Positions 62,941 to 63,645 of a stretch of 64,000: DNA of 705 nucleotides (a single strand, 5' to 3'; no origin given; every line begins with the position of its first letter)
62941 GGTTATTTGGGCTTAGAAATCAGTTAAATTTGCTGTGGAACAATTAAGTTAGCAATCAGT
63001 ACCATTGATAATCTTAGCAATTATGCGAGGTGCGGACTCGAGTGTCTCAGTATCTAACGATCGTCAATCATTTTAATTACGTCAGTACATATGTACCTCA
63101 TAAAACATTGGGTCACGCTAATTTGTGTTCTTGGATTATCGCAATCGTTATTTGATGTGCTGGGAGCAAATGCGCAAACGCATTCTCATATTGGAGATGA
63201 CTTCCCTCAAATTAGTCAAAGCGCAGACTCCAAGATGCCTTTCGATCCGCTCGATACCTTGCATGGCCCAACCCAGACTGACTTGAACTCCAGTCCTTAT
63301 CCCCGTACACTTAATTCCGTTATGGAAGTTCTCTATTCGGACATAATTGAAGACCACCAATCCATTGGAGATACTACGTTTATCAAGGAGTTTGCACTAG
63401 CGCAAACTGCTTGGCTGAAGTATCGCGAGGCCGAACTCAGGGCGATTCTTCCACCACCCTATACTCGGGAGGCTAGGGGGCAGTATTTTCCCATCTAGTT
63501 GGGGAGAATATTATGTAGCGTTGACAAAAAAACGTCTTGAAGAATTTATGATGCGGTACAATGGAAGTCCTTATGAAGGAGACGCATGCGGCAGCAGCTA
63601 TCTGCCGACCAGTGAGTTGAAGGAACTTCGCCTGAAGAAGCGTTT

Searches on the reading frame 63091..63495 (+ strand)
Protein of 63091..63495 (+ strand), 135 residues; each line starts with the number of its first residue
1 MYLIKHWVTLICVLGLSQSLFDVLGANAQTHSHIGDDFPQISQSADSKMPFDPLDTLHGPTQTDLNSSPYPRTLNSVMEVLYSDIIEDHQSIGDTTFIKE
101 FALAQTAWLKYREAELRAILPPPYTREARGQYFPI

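Call 40: find_encoding_contigs(protein=window:63091-63495:+, flank=10000, max_places=3)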
Protein window:63091-63495:+ (135 aa): 6 contigs read that carry it; 3 places shown.
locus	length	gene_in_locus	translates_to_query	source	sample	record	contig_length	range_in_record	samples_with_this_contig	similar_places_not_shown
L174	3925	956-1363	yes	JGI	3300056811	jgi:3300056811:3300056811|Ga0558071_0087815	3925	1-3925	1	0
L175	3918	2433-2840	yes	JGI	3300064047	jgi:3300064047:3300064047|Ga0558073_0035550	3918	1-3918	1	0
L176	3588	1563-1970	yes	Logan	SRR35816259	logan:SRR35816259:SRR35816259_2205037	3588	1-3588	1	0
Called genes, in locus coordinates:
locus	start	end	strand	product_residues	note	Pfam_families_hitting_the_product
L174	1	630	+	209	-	?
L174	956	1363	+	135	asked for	-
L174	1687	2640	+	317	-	PF01522:Polysacc_deac_1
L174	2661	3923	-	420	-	?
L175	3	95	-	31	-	?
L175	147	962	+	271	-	PF23414:Beta-prop_EML_2, PF24817:WD40_WDHD1_1st, PF25174:Beta-prop_THOC3, PF23381:Beta-prop_IFT122_1st, PF24807:WD40_CDC20-Fz, PF24814:WD40_Prp19, PF25172:Beta-prop_WDR3_2nd, PF25173:Beta-prop_WDR3_1st, +8 more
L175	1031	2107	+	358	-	-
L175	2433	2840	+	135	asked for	-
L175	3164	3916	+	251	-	?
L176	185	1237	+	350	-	-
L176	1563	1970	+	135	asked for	-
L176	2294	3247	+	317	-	PF01522:Polysacc_deac_1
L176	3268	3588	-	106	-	?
